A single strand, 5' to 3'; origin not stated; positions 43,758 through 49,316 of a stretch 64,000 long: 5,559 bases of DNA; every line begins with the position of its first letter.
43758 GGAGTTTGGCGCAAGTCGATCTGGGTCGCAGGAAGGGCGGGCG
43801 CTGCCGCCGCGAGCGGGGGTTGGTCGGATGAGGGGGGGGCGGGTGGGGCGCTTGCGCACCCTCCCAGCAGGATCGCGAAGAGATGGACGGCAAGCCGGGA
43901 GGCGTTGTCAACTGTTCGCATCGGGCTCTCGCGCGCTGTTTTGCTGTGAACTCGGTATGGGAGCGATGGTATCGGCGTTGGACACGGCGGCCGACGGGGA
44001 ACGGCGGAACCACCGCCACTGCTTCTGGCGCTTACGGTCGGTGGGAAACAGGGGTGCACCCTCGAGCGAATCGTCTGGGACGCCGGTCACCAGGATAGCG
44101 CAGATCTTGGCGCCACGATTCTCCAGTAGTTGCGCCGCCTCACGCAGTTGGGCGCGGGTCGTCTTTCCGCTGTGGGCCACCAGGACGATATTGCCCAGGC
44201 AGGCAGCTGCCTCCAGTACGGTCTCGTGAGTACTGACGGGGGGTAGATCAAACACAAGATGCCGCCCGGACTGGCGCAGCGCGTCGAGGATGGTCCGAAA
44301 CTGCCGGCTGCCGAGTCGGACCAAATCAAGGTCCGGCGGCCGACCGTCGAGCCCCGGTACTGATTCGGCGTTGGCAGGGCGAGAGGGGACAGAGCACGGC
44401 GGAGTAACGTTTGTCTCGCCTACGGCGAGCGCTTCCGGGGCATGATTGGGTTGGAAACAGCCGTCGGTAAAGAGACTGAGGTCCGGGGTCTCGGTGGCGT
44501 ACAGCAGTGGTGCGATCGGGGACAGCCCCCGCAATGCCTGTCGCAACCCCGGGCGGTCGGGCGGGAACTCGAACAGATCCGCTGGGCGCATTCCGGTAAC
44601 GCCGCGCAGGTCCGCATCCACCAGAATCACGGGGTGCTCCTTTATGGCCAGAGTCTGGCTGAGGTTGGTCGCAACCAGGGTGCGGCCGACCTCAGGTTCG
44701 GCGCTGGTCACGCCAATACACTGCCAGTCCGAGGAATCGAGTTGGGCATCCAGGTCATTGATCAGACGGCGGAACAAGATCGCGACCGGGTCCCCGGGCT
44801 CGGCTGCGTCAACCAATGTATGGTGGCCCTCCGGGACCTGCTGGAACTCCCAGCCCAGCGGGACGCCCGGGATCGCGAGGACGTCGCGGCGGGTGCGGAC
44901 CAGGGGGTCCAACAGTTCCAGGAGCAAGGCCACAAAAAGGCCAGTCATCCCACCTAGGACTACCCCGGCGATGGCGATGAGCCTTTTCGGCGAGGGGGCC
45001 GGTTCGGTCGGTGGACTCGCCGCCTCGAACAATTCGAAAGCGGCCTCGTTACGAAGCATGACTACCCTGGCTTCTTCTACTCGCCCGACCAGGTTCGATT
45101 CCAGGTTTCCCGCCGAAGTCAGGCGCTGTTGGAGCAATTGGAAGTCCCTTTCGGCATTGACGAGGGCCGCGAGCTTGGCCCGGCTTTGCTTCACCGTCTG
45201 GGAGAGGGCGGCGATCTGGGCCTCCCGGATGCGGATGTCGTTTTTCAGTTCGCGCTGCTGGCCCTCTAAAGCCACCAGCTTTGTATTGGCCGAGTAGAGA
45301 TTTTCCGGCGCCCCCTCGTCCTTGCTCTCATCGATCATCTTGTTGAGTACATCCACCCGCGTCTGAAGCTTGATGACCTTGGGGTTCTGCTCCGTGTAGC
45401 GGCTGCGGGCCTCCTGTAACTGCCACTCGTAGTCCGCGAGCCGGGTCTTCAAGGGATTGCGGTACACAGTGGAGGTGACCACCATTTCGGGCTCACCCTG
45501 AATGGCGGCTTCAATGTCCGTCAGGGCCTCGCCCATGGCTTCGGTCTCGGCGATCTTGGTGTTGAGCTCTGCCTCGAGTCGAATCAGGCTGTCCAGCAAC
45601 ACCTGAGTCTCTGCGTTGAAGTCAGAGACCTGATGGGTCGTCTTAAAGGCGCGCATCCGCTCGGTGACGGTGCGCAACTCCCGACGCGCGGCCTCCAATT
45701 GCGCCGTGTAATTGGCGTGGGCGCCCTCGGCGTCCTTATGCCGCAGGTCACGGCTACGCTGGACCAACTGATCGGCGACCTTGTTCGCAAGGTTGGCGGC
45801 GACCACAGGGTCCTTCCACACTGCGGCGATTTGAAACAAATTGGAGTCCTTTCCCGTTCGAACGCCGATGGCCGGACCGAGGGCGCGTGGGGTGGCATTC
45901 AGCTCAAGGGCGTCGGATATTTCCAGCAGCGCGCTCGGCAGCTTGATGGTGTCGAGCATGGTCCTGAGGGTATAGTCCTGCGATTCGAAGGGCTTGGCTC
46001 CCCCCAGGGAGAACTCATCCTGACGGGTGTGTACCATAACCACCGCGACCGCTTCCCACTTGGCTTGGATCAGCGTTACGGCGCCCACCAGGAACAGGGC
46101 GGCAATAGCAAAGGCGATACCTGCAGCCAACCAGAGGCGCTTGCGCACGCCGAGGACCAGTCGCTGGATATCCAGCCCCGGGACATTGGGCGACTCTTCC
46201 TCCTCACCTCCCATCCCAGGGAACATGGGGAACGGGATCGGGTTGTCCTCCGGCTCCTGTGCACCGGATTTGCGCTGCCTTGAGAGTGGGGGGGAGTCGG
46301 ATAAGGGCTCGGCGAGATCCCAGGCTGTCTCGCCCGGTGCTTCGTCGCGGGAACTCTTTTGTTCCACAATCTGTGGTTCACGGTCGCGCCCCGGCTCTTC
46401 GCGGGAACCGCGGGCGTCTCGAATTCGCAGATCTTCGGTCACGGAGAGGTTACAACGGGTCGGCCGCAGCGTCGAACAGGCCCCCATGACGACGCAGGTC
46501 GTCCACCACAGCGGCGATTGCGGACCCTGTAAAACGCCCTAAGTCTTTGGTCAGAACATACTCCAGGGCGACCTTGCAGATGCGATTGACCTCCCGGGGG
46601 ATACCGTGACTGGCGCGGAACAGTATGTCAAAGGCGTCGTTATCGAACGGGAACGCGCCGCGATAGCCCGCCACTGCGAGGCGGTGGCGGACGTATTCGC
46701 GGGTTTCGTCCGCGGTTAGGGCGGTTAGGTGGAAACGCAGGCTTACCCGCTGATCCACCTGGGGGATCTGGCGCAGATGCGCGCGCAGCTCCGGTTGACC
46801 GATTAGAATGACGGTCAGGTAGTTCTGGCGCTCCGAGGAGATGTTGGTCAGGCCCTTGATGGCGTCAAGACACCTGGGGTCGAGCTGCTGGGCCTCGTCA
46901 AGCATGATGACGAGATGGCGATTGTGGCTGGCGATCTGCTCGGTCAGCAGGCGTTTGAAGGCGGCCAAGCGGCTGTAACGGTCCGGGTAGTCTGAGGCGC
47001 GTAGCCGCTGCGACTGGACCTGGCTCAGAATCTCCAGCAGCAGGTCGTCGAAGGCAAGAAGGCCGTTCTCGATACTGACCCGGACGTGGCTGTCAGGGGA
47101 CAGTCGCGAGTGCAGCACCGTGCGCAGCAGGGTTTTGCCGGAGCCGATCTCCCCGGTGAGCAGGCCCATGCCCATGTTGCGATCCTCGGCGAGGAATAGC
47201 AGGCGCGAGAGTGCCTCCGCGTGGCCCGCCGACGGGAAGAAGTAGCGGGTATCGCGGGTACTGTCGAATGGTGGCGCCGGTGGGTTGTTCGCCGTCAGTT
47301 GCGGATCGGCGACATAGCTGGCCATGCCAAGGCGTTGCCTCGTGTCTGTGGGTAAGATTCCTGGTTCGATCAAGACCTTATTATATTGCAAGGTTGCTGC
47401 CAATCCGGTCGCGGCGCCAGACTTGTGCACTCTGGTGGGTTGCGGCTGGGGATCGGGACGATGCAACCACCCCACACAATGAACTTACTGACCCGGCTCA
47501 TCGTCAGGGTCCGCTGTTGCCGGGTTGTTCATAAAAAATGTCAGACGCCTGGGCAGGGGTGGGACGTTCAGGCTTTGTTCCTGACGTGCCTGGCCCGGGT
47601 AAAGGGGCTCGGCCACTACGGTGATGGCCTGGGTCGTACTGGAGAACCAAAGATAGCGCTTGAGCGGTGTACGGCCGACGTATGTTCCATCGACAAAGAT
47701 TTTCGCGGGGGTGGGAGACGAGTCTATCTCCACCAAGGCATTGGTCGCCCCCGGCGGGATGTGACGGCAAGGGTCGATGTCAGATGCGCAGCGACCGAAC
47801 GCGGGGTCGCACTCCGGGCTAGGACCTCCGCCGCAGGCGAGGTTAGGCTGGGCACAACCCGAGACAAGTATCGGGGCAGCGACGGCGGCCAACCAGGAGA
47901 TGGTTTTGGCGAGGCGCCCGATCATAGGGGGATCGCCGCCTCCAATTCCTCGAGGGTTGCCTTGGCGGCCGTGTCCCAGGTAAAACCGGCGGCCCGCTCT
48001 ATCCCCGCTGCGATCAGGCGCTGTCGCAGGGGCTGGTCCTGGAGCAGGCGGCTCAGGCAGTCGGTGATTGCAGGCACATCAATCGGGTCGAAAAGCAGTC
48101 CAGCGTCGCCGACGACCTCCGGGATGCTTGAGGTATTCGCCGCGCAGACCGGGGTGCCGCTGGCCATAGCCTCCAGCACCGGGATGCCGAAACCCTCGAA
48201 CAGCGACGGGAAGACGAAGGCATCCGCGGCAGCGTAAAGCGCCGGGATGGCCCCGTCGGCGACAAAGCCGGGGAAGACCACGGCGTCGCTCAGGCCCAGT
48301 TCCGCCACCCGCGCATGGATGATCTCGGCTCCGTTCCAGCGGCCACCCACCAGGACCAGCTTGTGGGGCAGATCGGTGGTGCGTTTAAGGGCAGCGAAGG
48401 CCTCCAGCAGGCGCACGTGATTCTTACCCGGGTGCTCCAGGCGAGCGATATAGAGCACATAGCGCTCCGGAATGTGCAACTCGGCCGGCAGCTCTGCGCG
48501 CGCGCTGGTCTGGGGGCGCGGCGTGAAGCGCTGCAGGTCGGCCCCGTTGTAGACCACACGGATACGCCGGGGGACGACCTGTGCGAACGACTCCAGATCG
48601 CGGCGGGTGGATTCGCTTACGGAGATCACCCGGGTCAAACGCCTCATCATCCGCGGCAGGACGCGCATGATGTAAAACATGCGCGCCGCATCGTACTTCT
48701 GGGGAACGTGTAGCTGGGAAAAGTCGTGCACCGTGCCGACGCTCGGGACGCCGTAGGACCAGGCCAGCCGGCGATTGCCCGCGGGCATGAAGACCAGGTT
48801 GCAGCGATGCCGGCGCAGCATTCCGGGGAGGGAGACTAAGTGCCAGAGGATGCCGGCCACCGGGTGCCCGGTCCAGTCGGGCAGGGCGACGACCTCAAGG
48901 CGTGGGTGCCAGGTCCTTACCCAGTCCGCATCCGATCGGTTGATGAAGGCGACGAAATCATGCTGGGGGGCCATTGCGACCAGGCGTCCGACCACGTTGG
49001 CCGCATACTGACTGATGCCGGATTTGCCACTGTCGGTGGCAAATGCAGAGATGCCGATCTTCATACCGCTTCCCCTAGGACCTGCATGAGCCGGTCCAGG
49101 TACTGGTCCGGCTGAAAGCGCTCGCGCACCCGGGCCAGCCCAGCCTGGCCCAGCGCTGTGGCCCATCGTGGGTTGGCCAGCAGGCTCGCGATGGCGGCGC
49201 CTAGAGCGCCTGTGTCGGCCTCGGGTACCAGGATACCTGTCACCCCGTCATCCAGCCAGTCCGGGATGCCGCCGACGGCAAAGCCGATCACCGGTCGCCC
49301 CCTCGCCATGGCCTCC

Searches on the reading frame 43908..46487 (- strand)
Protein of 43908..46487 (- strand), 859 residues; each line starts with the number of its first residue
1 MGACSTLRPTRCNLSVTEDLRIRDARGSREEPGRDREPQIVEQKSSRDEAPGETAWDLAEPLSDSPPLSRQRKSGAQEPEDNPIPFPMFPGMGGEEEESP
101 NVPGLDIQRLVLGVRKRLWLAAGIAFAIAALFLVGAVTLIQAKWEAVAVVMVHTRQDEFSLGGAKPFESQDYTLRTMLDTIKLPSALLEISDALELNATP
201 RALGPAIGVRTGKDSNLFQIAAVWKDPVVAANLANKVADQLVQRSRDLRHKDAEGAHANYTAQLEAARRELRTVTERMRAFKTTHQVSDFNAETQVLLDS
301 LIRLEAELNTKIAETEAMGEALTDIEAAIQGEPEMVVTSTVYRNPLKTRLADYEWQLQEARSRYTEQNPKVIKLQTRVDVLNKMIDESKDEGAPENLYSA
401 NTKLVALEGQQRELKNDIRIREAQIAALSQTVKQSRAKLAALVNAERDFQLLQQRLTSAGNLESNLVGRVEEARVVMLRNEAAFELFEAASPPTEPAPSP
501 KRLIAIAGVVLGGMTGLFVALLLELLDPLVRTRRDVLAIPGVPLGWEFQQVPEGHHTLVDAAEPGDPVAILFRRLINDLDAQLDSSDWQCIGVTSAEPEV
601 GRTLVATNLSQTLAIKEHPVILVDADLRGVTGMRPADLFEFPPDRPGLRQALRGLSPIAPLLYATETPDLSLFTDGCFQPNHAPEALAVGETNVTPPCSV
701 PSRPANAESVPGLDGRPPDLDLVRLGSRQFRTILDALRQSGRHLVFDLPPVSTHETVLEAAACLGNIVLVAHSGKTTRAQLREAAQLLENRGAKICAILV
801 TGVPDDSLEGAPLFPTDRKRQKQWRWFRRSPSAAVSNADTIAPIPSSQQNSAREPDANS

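Call 28: search_protein_families(library=pfam, max_evalue=0.00001, proteins=[window:43908-46487:-])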
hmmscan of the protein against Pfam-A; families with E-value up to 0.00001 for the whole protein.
window:43908-46487:- (859 aa): 0 families

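Call 30: search_protein_families(library=ncbifam, max_evalue=0.00001, proteins=[window:43908-46487:-])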
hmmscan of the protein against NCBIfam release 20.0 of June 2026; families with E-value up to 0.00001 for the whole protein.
window:43908-46487:- (859 aa): 8 families
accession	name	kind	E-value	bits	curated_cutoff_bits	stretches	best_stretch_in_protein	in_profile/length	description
TIGR03007.1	pepcterm_ChnLen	equivalog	1.2e-30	106.2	278.85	1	195-543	101-455/498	XrtA system polysaccharide chain length determinant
TIGR03017.1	EpsF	equivalog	4.3e-19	68.6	422.75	1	208-544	124-439/444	chain length determinant protein EpsF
TIGR01007.1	eps_fam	subfamily_domain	4.2e-16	59.1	108.05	2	582-682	11-108/204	polysaccharide biosynthesis tyrosine autokinase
TIGR03018.1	pepcterm_TyrKin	hypoth_equivalog_domain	3.5e-15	55.9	230.65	1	575-688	22-132/207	XrtA-associated tyrosine autokinase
TIGR01006.1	polys_exp_MPA1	subfamily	5.4e-12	45.6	296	1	104-239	7-142/226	CspC family polysaccharide chain length determinant protein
NF007350.0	PRK09841.1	equivalog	2.7e-10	39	1248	0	563-629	506-572/726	tyrosine-protein kinase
NF008568.0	PRK11519.1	equivalog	1.3e-09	36.9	1068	0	210-310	222-322/720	tyrosine-protein kinase Wzc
TIGR01005.1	eps_transp_fam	subfamily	1.5e-06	26.7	411.7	0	564-682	522-636/754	exopolysaccharide transport protein family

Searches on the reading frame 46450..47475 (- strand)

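Call 28: search_protein_families(library=pfam, max_evalue=0.00001, proteins=[window:46450-47475:-])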
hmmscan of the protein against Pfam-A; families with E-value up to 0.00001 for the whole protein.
window:46450-47475:- (341 aa): 2 families
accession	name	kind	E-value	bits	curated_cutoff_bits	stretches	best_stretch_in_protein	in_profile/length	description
PF13401.12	AAA_22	-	2.8e-18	66.9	27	1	100-232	4-128/130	AAA domain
PF13191.12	AAA_16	-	3.4e-08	34.6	32.6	1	88-222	8-166/167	AAA ATPase domain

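Call 30: search_protein_families(library=ncbifam, max_evalue=0.00001, proteins=[window:46450-47475:-])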
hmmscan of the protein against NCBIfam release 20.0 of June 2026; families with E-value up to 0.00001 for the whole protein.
window:46450-47475:- (341 aa): 1 family
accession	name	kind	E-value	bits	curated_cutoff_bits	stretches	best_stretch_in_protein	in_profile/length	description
TIGR03015.1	pepcterm_ATPase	hypoth_equivalog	2.8e-48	164.7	324.5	1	68-328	11-267/269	XrtA/PEP-CTERM system-associated ATPase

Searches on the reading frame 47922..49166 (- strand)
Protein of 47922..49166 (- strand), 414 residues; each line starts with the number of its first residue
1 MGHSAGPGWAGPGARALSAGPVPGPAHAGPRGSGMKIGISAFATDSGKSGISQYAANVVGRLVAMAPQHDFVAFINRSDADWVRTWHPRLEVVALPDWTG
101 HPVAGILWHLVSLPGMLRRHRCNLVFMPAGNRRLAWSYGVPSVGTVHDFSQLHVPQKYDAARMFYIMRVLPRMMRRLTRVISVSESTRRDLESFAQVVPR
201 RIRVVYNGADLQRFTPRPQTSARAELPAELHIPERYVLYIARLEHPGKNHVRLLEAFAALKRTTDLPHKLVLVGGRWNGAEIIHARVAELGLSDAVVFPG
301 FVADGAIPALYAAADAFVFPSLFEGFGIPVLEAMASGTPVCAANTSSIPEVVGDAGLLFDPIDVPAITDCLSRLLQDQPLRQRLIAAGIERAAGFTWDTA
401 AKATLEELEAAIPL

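Call 28: search_protein_families(library=pfam, max_evalue=0.00001, proteins=[window:47922-49166:-])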
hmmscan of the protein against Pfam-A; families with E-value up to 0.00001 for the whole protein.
window:47922-49166:- (414 aa): 6 families
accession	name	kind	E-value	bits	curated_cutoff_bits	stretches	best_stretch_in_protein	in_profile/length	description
PF00534.26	Glycos_transf_1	-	6.8e-37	127.1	26.4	1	234-390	15-171/172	Glycosyl transferases group 1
PF13692.12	Glyco_trans_1_4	-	1.1e-32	113.6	27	1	235-377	2-142/142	Glycosyl transferases group 1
PF13439.12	Glyco_transf_4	-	1.7e-17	64.4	28.5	1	50-213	3-170/170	Glycosyltransferase Family 4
PF20706.3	GT4-conflict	-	7.3e-10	38.8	26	1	207-352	170-320/385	Family 4 Glycosyltransferase in conflict systems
PF13579.12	Glyco_trans_4_4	-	1.3e-08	35.8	29.7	1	49-208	1-158/158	Glycosyl transferase 4-like domain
PF13524.12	Glyco_trans_1_2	-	1.9e-07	31.5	25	1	257-404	6-142/144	Glycosyl transferase-like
